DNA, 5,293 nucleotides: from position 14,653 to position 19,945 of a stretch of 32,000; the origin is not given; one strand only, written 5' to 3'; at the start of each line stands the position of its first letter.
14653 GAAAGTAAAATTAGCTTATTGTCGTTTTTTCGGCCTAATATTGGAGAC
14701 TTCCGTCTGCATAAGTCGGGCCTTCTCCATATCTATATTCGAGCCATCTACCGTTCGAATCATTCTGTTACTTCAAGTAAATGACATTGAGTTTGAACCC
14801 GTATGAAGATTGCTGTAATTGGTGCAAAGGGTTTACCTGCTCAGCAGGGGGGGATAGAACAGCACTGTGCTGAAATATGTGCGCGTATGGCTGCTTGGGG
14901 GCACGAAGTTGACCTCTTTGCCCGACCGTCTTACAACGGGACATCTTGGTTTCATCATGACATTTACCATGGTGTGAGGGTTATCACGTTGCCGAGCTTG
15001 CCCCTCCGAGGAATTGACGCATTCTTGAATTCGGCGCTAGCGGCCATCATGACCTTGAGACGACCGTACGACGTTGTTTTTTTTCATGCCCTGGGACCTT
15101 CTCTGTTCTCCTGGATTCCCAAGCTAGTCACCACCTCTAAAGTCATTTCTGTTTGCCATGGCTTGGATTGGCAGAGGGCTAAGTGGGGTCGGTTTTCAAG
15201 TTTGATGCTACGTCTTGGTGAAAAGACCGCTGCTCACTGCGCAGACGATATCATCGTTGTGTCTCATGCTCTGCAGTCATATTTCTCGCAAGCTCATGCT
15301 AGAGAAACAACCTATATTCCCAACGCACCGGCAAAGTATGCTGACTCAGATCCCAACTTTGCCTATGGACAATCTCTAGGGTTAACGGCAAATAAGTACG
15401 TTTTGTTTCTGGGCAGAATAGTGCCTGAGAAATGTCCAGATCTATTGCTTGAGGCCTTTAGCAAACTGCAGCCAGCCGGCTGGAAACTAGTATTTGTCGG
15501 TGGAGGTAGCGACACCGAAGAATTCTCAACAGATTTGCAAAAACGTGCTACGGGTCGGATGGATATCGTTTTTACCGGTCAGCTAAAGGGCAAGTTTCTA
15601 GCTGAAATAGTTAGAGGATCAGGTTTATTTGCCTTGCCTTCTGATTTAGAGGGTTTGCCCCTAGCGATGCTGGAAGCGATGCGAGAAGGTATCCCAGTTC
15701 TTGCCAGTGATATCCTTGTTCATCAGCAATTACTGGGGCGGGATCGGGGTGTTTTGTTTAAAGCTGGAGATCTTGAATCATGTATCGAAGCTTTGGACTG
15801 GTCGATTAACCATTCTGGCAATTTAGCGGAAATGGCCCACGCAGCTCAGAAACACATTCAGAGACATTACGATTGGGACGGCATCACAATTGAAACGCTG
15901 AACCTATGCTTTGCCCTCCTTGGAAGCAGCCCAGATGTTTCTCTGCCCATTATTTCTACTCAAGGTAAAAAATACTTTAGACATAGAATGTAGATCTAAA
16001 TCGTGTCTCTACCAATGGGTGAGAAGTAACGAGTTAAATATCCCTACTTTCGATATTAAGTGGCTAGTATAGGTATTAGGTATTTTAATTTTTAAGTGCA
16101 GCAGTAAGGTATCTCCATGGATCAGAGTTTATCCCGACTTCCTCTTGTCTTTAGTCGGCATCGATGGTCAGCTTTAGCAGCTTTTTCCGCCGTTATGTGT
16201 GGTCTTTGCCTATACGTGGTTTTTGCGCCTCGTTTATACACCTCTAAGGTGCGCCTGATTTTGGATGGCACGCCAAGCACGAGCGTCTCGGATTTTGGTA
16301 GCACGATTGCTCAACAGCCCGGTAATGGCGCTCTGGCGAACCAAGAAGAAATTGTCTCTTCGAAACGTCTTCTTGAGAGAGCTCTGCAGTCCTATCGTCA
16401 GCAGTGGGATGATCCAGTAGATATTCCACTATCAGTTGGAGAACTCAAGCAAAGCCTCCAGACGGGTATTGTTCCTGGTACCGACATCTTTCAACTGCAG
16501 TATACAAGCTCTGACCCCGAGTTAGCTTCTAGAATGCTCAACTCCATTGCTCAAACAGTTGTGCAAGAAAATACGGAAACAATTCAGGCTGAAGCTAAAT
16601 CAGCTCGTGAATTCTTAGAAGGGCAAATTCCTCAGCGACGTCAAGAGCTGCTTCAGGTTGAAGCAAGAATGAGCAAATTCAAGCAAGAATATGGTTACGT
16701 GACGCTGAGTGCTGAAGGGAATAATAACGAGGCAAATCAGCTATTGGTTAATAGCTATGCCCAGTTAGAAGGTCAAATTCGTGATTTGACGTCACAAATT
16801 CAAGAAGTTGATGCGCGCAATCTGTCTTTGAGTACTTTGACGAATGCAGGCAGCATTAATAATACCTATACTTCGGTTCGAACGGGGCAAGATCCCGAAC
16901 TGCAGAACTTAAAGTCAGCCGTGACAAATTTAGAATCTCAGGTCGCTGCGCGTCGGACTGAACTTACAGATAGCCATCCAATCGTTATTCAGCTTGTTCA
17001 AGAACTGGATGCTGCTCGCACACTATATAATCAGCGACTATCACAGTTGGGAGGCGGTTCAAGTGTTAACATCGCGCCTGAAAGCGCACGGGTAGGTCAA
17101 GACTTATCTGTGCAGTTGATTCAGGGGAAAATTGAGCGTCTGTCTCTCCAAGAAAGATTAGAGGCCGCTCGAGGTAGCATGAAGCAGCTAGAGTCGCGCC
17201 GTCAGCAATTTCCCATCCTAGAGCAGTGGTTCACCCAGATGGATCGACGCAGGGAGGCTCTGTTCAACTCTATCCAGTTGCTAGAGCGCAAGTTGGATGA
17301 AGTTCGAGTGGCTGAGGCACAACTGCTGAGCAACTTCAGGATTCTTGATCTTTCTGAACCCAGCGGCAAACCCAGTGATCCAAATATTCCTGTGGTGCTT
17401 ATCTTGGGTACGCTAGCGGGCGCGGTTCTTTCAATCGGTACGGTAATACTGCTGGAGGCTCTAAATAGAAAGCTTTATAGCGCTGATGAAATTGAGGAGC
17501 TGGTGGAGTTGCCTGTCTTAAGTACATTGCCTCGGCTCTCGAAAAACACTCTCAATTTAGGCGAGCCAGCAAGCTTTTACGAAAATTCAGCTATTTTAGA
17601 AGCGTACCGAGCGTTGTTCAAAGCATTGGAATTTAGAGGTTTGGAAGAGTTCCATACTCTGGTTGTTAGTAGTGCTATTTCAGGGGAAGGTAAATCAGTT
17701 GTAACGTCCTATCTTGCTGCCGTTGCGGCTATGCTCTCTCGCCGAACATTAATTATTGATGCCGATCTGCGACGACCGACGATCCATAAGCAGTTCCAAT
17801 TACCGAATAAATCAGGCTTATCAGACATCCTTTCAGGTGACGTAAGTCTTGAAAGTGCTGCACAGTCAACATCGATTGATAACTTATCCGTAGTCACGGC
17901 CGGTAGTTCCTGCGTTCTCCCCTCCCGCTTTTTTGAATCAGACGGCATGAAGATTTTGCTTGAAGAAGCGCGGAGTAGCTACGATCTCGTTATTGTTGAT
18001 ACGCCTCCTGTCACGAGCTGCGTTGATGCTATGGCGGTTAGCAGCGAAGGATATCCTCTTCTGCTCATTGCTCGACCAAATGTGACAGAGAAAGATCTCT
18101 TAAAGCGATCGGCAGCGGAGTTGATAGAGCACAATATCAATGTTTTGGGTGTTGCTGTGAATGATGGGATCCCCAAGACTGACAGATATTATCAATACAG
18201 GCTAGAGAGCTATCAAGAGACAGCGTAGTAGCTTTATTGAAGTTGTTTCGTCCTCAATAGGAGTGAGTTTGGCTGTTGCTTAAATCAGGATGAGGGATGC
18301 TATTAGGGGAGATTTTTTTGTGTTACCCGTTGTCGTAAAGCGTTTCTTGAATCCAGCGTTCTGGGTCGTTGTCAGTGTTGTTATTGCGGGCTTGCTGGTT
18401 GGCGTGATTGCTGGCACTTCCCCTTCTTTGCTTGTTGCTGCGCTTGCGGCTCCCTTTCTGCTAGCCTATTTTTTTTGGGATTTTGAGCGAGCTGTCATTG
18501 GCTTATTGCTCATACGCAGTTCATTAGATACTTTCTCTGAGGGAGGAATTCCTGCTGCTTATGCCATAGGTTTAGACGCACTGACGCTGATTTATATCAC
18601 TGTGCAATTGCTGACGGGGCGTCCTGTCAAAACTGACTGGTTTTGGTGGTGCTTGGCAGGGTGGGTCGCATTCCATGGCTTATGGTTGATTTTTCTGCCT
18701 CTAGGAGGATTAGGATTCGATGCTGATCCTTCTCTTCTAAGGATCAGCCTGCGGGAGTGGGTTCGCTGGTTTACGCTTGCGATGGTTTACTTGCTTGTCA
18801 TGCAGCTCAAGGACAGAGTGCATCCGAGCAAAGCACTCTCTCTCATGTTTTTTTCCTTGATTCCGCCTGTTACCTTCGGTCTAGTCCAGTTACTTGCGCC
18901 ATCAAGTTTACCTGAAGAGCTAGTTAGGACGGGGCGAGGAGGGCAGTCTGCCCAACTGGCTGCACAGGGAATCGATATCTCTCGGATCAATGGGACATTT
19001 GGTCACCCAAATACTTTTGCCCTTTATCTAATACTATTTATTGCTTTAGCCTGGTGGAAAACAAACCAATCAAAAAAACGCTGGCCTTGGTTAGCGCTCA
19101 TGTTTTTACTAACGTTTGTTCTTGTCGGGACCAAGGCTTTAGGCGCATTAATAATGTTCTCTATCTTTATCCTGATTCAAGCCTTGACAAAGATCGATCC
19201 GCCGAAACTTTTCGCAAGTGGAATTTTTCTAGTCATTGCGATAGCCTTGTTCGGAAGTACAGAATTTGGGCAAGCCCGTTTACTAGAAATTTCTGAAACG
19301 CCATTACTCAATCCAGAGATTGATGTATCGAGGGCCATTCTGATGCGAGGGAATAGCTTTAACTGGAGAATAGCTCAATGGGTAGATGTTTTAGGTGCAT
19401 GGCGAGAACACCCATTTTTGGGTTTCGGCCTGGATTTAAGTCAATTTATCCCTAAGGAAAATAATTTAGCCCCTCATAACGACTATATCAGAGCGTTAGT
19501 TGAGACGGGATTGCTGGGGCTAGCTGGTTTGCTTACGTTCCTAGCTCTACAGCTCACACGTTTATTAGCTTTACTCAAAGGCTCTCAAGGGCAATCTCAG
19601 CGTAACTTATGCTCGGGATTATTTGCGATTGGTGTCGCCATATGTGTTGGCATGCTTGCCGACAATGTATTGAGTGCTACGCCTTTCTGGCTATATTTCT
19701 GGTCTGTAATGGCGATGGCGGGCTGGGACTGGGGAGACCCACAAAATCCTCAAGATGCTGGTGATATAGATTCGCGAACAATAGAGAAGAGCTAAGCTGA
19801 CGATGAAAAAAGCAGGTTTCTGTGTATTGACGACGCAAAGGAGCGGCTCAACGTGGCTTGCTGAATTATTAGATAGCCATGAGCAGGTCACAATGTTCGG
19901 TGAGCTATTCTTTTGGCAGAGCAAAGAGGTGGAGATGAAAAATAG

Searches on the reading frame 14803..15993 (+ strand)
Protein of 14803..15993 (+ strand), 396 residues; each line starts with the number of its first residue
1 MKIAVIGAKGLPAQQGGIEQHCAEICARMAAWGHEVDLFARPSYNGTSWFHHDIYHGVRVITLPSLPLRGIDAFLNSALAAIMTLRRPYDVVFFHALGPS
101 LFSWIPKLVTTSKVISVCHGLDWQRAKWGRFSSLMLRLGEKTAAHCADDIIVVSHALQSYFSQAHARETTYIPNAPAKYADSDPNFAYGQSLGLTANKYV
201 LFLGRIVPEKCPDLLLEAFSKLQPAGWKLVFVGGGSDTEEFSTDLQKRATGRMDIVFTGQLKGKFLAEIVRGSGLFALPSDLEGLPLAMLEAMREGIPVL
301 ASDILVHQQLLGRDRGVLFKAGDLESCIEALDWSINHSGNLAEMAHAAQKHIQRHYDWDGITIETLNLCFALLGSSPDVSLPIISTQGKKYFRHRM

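Call 48: search_protein_families(library=pfam, proteins=[window:14803-15993:+], max_evalue=0.001)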
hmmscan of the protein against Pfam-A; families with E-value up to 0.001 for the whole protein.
window:14803-15993:+ (396 aa): 6 families
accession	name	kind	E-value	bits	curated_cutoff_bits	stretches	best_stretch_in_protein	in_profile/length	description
PF00534.26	Glycos_transf_1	-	7.2e-24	84.7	26.4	1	197-350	15-171/172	Glycosyl transferases group 1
PF13692.12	Glyco_trans_1_4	-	2.7e-21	76.7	27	1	198-333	2-138/142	Glycosyl transferases group 1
PF13439.12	Glyco_transf_4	-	1.6e-16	61.2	28.5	1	16-174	2-164/170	Glycosyltransferase Family 4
PF13579.12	Glyco_trans_4_4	-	3.9e-16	60.2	29.7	1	16-174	1-157/158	Glycosyl transferase 4-like domain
PF09314.17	DUF1972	-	4.5e-07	30.1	25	1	3-172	4-181/186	Domain of unknown function (DUF1972)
PF20706.3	GT4-conflict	-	6.5e-06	25.8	26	1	196-359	196-379/385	Family 4 Glycosyltransferase in conflict systems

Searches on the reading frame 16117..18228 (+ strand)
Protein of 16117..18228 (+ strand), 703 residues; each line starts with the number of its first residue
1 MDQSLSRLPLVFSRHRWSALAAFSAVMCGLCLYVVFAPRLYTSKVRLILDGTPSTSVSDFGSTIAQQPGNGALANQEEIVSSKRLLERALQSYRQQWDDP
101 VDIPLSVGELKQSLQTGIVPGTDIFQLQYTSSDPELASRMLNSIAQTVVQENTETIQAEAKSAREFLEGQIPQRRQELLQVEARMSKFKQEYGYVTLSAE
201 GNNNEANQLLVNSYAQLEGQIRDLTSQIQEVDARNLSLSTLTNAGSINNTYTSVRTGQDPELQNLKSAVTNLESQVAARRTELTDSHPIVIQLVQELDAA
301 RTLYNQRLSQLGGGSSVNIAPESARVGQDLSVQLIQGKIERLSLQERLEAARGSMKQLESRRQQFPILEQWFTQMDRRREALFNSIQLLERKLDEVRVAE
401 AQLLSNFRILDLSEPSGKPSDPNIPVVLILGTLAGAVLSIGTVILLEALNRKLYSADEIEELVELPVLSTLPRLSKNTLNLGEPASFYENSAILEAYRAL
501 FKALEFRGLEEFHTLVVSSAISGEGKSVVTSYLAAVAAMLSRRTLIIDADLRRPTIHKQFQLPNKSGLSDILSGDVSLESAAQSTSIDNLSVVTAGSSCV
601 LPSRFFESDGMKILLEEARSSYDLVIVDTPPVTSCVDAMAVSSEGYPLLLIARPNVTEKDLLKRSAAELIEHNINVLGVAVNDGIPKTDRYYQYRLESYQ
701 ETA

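Call 48: search_protein_families(library=pfam, proteins=[window:16117-18228:+], max_evalue=0.001)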
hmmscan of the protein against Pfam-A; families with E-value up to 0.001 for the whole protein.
window:16117-18228:+ (703 aa): 6 families
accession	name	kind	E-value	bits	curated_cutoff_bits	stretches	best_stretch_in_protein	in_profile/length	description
PF13614.12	AAA_31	-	2.7e-08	34.4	27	1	520-642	9-138/177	AAA domain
PF10609.15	ParA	-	2.8e-07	30.7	27.1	1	513-682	4-173/246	NUBPL iron-transfer P-loop NTPase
PF13807.11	GNVR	-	8.7e-06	26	27.7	1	387-446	22-80/82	G-rich domain on putative tyrosine kinase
PF08946.15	Osmo_CC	-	0.00017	22.3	24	0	203-235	3-35/46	Osmosensory transporter coiled coil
PF01656.29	CbiA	-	0.00026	21.4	25.4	0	516-682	2-81/125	CobQ/CobB/MinD/ParA nucleotide binding domain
PF02706.20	Wzz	-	0.00088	20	25.5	0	5-91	5-89/91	Chain length determinant protein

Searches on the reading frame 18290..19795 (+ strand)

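Call 48: search_protein_families(library=pfam, proteins=[window:18290-19795:+], max_evalue=0.001)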
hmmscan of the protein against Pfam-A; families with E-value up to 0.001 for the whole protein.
window:18290-19795:+ (501 aa): 1 family
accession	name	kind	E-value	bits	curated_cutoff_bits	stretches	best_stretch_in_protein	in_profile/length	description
PF04932.20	Wzy_C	-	1.3e-11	45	31.7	1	270-414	2-148/149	O-Antigen ligase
